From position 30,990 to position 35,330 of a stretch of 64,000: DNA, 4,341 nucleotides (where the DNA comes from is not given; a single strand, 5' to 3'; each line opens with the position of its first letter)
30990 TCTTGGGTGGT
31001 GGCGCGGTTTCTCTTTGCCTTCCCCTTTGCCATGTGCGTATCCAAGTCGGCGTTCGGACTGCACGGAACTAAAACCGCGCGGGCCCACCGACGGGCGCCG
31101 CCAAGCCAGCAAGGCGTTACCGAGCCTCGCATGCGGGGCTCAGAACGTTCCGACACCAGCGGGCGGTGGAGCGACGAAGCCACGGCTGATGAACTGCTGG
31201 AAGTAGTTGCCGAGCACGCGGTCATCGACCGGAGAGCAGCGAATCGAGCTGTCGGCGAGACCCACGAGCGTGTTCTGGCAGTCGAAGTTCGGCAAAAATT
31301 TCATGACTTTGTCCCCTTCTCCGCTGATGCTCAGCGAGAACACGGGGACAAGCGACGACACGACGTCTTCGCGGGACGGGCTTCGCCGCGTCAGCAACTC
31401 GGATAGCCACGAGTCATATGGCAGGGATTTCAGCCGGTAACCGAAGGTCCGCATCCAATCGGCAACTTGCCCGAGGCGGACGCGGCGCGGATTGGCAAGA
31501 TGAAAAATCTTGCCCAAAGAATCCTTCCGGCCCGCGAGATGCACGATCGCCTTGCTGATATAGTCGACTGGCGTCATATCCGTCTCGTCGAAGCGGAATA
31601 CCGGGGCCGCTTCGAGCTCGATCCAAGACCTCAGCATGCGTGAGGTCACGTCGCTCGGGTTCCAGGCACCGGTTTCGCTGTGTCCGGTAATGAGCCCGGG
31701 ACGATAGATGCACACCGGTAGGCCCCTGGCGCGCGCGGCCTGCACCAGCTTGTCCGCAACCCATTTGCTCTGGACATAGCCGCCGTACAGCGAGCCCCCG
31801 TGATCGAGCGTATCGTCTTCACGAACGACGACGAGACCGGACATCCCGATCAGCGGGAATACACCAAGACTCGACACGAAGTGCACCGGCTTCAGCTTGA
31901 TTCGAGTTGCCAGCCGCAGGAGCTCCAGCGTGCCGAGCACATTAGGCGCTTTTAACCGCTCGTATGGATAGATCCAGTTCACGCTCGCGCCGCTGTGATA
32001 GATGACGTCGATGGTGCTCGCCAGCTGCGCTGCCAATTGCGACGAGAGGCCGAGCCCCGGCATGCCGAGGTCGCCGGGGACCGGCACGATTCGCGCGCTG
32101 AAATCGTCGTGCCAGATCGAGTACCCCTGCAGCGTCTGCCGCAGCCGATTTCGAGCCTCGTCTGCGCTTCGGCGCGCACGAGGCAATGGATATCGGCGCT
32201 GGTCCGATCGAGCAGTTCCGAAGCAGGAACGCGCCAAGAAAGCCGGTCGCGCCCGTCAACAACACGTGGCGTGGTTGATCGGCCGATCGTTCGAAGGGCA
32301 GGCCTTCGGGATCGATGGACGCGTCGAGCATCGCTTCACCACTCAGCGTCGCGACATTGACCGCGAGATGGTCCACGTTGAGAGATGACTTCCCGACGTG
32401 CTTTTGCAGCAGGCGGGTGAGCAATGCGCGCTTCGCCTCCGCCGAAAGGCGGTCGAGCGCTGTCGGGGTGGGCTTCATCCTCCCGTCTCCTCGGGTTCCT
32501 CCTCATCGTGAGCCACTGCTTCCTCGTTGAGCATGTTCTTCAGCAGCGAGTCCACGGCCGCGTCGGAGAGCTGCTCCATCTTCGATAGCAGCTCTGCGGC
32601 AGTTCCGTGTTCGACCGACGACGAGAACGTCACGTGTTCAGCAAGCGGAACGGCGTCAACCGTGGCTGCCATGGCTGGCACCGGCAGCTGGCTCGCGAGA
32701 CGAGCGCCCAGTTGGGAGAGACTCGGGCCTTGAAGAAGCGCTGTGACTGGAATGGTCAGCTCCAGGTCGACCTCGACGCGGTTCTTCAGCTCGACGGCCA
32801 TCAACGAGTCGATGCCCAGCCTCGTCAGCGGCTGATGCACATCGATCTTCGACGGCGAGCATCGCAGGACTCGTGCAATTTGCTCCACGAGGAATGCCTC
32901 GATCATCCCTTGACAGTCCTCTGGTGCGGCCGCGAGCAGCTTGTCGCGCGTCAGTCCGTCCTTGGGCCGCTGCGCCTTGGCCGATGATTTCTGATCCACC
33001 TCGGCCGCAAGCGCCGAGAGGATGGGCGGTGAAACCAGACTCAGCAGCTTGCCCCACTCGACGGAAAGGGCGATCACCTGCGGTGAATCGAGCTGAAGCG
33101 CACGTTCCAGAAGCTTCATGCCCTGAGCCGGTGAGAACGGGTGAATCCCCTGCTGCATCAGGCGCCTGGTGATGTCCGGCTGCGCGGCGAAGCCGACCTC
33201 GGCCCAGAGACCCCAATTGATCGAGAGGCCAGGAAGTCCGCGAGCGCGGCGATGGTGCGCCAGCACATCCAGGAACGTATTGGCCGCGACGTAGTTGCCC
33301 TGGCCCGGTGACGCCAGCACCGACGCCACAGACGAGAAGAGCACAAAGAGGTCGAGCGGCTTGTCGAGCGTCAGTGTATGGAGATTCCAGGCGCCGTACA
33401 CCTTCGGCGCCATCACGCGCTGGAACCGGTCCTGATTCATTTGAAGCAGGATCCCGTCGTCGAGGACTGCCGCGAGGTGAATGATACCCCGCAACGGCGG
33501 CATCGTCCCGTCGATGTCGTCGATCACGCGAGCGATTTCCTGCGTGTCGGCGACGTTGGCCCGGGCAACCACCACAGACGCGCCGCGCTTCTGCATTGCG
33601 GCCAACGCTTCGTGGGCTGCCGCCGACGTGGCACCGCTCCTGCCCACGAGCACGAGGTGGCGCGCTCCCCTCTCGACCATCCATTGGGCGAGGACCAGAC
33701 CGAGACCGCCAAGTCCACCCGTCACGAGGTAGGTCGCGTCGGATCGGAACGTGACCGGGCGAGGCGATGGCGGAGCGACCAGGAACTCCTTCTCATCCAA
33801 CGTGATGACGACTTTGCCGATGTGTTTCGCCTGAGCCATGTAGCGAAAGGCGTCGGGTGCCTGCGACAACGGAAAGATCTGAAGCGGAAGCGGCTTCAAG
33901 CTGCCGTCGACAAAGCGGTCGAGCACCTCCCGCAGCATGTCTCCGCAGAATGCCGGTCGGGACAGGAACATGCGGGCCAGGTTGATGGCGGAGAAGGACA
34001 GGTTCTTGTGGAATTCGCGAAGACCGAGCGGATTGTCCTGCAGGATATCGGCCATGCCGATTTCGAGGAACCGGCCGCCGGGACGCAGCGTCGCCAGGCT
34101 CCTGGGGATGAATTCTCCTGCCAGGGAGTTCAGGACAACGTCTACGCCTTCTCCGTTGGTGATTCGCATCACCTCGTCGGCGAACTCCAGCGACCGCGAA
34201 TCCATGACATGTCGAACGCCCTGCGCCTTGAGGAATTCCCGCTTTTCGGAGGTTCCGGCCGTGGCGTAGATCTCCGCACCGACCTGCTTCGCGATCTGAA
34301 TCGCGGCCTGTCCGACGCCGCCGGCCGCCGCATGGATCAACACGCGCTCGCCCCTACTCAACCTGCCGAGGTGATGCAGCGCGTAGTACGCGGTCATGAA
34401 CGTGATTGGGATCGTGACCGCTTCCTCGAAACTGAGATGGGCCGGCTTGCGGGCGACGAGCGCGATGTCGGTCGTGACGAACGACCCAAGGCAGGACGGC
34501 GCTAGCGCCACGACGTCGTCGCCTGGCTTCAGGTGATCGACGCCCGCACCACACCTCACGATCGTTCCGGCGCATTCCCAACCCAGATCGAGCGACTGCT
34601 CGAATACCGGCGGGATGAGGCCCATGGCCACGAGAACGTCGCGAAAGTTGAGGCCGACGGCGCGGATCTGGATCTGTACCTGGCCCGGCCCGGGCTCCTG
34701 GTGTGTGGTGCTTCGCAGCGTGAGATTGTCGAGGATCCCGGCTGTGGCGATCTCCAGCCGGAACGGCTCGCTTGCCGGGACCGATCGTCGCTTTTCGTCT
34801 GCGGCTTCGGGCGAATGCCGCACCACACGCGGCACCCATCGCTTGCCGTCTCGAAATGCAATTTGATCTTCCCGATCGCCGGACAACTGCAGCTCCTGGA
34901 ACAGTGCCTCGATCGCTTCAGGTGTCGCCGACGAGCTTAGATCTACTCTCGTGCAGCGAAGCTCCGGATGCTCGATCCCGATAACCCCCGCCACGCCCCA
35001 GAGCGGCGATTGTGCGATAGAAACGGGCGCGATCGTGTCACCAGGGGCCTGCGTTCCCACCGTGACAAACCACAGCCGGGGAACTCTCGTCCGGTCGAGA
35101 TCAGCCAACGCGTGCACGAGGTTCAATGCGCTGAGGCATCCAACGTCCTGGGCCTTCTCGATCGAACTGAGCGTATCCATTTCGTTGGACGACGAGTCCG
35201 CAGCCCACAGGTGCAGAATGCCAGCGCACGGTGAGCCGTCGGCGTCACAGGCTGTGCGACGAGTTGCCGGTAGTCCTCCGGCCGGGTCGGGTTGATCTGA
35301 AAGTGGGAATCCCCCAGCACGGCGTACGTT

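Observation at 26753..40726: Orphan biosynthetic cluster: MAS-like fully reducing PKS + detached thioester reductase + P450 + giant carbamoyltransferase + beta-barrel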

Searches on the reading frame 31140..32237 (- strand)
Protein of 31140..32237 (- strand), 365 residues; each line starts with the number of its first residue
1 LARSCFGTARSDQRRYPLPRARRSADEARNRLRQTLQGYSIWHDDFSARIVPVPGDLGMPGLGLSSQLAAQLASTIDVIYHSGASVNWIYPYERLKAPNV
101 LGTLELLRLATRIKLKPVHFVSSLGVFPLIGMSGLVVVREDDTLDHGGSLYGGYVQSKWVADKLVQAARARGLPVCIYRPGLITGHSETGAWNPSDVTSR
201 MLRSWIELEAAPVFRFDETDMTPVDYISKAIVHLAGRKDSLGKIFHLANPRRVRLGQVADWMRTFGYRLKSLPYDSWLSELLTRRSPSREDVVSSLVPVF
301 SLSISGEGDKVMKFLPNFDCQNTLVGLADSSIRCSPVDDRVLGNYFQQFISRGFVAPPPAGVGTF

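Call 4: search_protein_families(library=pfam, proteins=[window:31140-32237:-], max_evalue=0.01)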
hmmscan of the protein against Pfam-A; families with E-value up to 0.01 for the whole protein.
window:31140-32237:- (365 aa): 2 families
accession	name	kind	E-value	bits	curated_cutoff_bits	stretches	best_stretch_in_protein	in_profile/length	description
PF07993.18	NAD_binding_4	-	3.8e-55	187.3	20.1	1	23-231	33-258/258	Male sterility protein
PF01370.27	Epimerase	-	7.2e-08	32.6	20.9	1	71-207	59-195/240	NAD dependent epimerase/dehydratase family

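Call 7: find_related_loci(query=window:31140-32237:-, collection=genome_contigs, flank=10000)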
Query window:31140-32237:- (365 aa) in genome_contigs; peptide patterns used: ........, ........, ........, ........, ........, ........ (x = any residue, [..] = any of these).
46 stretches matched a pattern; 24 encode a relative of the query (tblastn E <= 1e-3); 24 distinct loci.
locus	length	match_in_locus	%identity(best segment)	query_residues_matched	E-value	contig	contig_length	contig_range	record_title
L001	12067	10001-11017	93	23-361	0e+0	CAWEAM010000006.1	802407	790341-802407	MAG: uncultured Acidobacteriota bacterium isolate MFD04850.bin.2.364 genome assembly, contig: contig_1919, whole genome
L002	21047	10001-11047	72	10-359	4e-171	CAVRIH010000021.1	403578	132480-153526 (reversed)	MAG: uncultured Actinomycetota bacterium isolate MFD05747.bin.3.79 genome assembly, contig: contig_6600, whole genome sh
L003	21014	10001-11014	72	23-360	7e-166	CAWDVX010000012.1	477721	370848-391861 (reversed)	MAG: uncultured Actinomycetota bacterium isolate MFD05684.bin.2.39 genome assembly, contig: contig_24954, whole genome s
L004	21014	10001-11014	72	23-360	5e-165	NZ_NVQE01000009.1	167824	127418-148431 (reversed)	Mycobacterium neglectum strain CECT 8778 NODE_9, whole genome shotgun sequence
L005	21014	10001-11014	72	23-360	2e-165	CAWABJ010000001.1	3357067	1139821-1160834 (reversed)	MAG: uncultured Actinomycetota bacterium isolate MFD04212.bin.1.3 genome assembly, contig: contig_1637, whole genome sho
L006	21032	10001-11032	71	10-354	6e-165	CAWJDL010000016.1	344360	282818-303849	MAG: uncultured Actinomycetota bacterium isolate MFD04944.bin.1.103 genome assembly, contig: contig_46308, whole genome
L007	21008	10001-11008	71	23-359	6e-164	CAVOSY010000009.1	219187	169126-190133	MAG: uncultured Actinomycetota bacterium isolate MFD00392.bin.1.247 genome assembly, contig: contig_18538, whole genome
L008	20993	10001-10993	71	23-354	2e-159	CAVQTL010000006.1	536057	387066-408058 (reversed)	MAG: uncultured Actinomycetota bacterium isolate MFD06742.bin.1.131 genome assembly, contig: contig_15015, whole genome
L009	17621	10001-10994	72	24-354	3e-148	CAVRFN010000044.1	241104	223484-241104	MAG: uncultured Actinomycetota bacterium isolate MFD04935.bin.2.126 genome assembly, contig: contig_6534, whole genome s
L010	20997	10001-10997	71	23-354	1e-143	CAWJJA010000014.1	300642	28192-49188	MAG: uncultured Actinomycetota bacterium isolate MFD05442.bin.1.377 genome assembly, contig: contig_23010, whole genome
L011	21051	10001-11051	74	10-360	1e-144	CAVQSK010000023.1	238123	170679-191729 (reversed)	MAG: uncultured Actinomycetota bacterium isolate MFD00072.bin.1.52 genome assembly, contig: contig_5496, whole genome sh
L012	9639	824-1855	70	10-354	6e-165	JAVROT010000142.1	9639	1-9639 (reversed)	MAG: Mycobacterium sp. isolate BP_265 scaffold_394897, whole genome shotgun sequence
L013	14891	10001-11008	53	24-361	1e-113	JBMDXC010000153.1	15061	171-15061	MAG: Candidatus Entotheonellaceae bacterium isolate FBaNitSoil1_14 FBaNitSoil1_contig153, whole genome shotgun sequence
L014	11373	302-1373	83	6-362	7e-173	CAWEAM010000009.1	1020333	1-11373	MAG: uncultured Acidobacteriota bacterium isolate MFD04850.bin.2.364 genome assembly, contig: contig_46911, whole genome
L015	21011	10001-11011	43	23-355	1e-85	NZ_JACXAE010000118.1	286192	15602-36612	Iningainema tapete BLCC-T55 NODE_7_length_286192_cov_24.860098, whole genome shotgun sequence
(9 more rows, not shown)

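Call 15: search_protein_families(library=pfam, proteins=[L004:200-928:+, L004:925-3174:+, L004:3146-11029:+, L004:11328-14339:-, L004:15525-16916:+, L004:16975-17802:+, L004:17830-19185:+, L004:14421-15452:-], max_evalue=0.001)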
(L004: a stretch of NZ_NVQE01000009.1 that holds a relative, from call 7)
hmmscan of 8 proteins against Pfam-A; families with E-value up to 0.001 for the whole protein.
L004:200-928:+ (242 aa): 0 families

L004:925-3174:+ (749 aa): 2 families
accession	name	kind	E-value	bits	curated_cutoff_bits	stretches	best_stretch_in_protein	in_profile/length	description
PF16861.10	Carbam_trans_C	-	3.2e-46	157.4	27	1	538-705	3-162/170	Carbamoyltransferase C-terminus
PF02543.21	Carbam_trans_N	-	2.3e-23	83.7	24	1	94-475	10-345/346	Carbamoyltransferase N-terminus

L004:3146-11029:+ (2627 aa): 21 families
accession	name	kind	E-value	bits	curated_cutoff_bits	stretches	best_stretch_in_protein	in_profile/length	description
PF00109.32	ketoacyl-synt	-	3.7e-96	322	20.8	1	34-280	3-252/252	Beta-ketoacyl synthase, N-terminal domain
PF00698.26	Acyl_transf_1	-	4.4e-86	289.7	32.7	1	564-867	2-302/319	Acyl transferase domain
PF07993.18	NAD_binding_4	-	8.2e-72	241.9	20.1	1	2256-2495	1-258/258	Male sterility protein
PF08659.16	KR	-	1.2e-70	237.6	22.6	1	1818-1997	1-180/180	KR domain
PF02801.28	Ketoacyl-synt_C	-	6.8e-43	145.9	20.8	1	288-407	1-119/119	Beta-ketoacyl synthase, C-terminal domain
PF14765.12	PS-DH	-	2.7e-41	141.3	23.7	1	1066-1222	6-163/166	Polyketide synthase dehydratase N-terminal domain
PF21089.3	PKS_DH_N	-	3.1e-24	85.3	27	1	928-1029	1-101/103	Polyketide synthase dehydratase domain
PF13602.12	ADH_zinc_N_2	-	1.4e-23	84.7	27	1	1657-1795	2-134/134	Zinc-binding dehydrogenase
PF00107.32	ADH_zinc_N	-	1.3e-22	80.6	31.8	1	1624-1727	1-104/129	Zinc-binding dehydrogenase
PF22621.2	CurL-like_PKS_C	-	4.4e-16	59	27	1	475-537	1-64/64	CurL-like, PKS C-terminal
PF16197.11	KAsynt_C_assoc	-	1.6e-15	57.9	33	1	409-522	1-107/111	Ketoacyl-synthetase C-terminal extension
PF01370.27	Epimerase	-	2.1e-15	57.2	20.9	1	2254-2467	1-191/240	NAD dependent epimerase/dehydratase family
PF00550.31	PP-binding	-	6.5e-12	46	20.8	1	2101-2164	3-66/67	Phosphopantetheine attachment site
PF08240.17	ADH_N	-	1.1e-11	45.3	23.5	1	1501-1566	2-66/104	Alcohol dehydrogenase GroES-like domain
PF00106.31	adh_short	-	1.9e-10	41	26.6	1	1821-1979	4-162/195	short chain dehydrogenase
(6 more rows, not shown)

L004:11328-14339:- (1003 aa): 1 family
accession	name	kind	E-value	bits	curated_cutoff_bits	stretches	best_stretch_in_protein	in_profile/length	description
PF03699.18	UPF0182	-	1.4e-275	916.7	27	1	20-823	2-768/770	Uncharacterised protein family (UPF0182)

L004:15525-16916:+ (463 aa): 1 family
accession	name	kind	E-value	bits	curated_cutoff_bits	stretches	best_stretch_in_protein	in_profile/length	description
PF10103.15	Zincin_2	-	2.8e-131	438.3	25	1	86-434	1-344/344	Zincin-like metallopeptidase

L004:16975-17802:+ (275 aa): 0 families

L004:17830-19185:+ (451 aa): 2 families
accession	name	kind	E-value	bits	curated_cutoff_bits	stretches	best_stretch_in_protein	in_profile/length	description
PF03109.22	ABC1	-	4e-55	187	22.9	1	103-316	1-217/244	ABC1 atypical kinase-like domain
PF01636.29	APH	-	6.6e-05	23.2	23.2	1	285-312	168-196/239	Phosphotransferase enzyme family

L004:14421-15452:- (343 aa): 3 families
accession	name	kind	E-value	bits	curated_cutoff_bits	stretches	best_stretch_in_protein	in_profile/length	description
PF13180.12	PDZ_2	-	9.1e-12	45.5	27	1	123-198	12-74/80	PDZ domain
PF05362.19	Lon_C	-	9.6e-12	45.3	21.1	1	239-326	109-197/205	Lon protease (S16) C-terminal proteolytic domain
PF17820.7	PDZ_6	-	5.6e-07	29.6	27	1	141-193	2-54/54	PDZ domain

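Call 34: search_protein_families(library=pfam, proteins=[L004:200-928:+], max_evalue=0.001)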
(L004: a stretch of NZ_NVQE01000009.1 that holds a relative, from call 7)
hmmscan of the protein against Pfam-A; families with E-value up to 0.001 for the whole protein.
L004:200-928:+ (242 aa): 0 families

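Call 39: search_solved_structures(query=L001:9692-11056:+, max_evalue=1e-10)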
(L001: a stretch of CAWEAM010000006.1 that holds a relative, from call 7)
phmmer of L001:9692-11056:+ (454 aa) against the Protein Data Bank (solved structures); distinct sequences matched with E-value up to 1e-10: 13.
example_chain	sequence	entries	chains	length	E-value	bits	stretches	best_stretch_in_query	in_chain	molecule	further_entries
4u7w_A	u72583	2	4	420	2.3e-102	346.6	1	45-439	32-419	MxaA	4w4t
8v1x_A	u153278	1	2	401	2.6e-70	240.9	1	66-364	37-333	Type I polyketide synthase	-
4dqv_A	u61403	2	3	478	1.9e-37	132.6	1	48-372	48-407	PROBABLE PEPTIDE SYNTHETASE NRP (PEPTIDE SYNTHASE) | Peptide synthetase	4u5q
5mso_A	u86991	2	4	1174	8.3e-35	123.9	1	42-381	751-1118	Carboxylic acid reductase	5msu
5msc_A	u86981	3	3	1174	1.7e-32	116.3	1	67-380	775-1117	Carboxylic acid reductase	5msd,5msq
5msp_A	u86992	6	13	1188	7e-28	101.1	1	42-365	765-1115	Thioester reductase domain-containing protein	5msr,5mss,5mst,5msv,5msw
6vtj_A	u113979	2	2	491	3.7e-24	88.8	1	71-359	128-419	Non-ribosomal peptide synthetase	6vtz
8aep_A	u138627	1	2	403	2.1e-19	73.1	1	64-374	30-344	Acetyl-CoA synthetase-like protein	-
6nki_A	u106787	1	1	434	3.3e-19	72.4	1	70-315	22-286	NRPS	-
9x29_A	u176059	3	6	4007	5.1e-19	71.8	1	70-360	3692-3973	PKS-NRPS hybrid synthetase psoA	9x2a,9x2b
9x2c_A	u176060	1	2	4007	5.5e-19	71.7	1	71-360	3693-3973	PKS-NRPS hybrid synthetase psoA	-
4f6c_A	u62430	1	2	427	1.1e-14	57.5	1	71-343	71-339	AusA reductase domain protein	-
4f6l_B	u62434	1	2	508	1.8e-14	56.9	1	71-343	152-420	AusA reductase domain protein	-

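Call 52: search_protein_families(library=ncbifam, proteins=[L001:9692-11056:+], max_evalue=0.001)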
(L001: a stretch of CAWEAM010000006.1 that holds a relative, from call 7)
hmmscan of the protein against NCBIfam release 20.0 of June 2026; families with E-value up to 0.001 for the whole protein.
L001:9692-11056:+ (454 aa): 11 families
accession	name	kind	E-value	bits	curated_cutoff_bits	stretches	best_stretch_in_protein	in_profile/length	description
TIGR01746.1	Thioester-redct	subfamily_domain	2.3e-107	359.5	213.35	1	71-435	1-370/371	thioester reductase domain-containing protein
NF038078.1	NRPS_MxcG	equivalog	2.9e-84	283.3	2300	1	44-437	1057-1440/1442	myxochelin non-ribosomal peptide synthetase MxcG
TIGR03443.1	alpha_am_amid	equivalog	1.6e-69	234.6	1030.1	1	64-386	967-1301/1390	L-aminoadipate-semialdehyde dehydrogenase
NF041592.1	carboxyl_red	equivalog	2.3e-45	154.7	1300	1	41-380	736-1103/1160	carboxylic acid reductase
NF005539.0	PRK07201.1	equivalog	1e-39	136.9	549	1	73-419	4-340/657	SDR family oxidoreductase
NF047350.1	aureusi_NRPS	equivalog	4.7e-24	83.4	2500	1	71-343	2029-2297/2373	aureusimine non-ribosomal peptide synthetase AusA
TIGR03466.1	HpnA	hypoth_equivalog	1.1e-14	54.1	367.65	1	154-284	62-190/327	hopanoid-associated sugar epimerase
NF042422.1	oxyalk_red_OleD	equivalog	1.5e-09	37.7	580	1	152-267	58-171/329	2-alkyl-3-oxoalkanoate reductase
NF052578.1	StrlDmthSdmBMthl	equivalog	1.9e-06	27.9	600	0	155-269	63-174/328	sterol demethylase protein SdmB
NF042423.1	oxyalk_red_Shew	equivalog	2.7e-06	26.7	580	1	67-267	6-177/331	2-alkyl-3-oxoalkanoate reductase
TIGR04180.1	EDH_00030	hypoth_equivalog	4.9e-06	25.8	475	1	72-341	1-250/297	NAD-dependent 4,6-dehydratase LegB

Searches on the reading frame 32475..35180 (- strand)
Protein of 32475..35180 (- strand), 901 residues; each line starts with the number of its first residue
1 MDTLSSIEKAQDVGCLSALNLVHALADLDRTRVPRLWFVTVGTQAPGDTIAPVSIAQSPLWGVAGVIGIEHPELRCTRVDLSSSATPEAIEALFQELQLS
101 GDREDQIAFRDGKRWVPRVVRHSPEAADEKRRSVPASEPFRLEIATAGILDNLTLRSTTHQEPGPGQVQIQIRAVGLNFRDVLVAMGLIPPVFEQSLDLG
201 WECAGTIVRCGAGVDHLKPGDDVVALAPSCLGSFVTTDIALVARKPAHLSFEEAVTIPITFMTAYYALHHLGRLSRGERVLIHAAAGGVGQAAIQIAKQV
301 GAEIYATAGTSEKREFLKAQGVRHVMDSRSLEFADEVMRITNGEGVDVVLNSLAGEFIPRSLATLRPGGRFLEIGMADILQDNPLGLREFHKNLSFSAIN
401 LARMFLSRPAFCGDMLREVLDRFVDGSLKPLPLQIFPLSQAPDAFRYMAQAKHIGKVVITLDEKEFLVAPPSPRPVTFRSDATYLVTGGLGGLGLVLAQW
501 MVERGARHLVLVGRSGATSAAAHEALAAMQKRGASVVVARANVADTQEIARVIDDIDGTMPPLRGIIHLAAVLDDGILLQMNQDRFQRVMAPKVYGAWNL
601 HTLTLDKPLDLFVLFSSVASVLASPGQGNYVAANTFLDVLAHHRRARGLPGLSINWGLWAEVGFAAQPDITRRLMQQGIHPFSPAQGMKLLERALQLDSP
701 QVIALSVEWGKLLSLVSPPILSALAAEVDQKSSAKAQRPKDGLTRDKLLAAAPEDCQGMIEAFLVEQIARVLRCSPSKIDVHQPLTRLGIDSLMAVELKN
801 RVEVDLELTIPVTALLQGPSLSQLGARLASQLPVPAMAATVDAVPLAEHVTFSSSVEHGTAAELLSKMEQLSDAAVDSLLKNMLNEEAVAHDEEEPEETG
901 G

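Call 4: search_protein_families(library=pfam, proteins=[window:32475-35180:-], max_evalue=0.01)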
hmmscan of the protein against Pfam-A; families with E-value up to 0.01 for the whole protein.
window:32475-35180:- (901 aa): 9 families
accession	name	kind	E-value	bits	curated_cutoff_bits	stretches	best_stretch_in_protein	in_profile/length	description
PF08659.16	KR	-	1.2e-70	237.5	22.6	1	482-661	1-180/180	KR domain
PF13602.12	ADH_zinc_N_2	-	3e-25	90.1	27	1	321-459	2-134/134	Zinc-binding dehydrogenase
PF00107.32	ADH_zinc_N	-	2.7e-24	86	31.8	1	288-394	1-107/129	Zinc-binding dehydrogenase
PF00106.31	adh_short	-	2.2e-14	53.9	26.6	1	484-641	3-160/195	short chain dehydrogenase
PF00550.31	PP-binding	-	3.3e-14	53.3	20.8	1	764-828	3-67/67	Phosphopantetheine attachment site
PF23297.2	ACP_SdgA_C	-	4.6e-12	46.3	27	1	755-826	6-77/95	Highly reducing polyketide synthase sdgA, C-terminal ACP domain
PF08240.17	ADH_N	-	8.2e-12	45.7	23.5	1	164-225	1-62/104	Alcohol dehydrogenase GroES-like domain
PF13561.12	adh_short_C2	-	3.4e-09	37.1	27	1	492-634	7-147/236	Enoyl-(Acyl carrier protein) reductase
PF16363.11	GDP_Man_Dehyd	-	5.8e-05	23.1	27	1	485-571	1-84/332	GDP-mannose 4,6 dehydratase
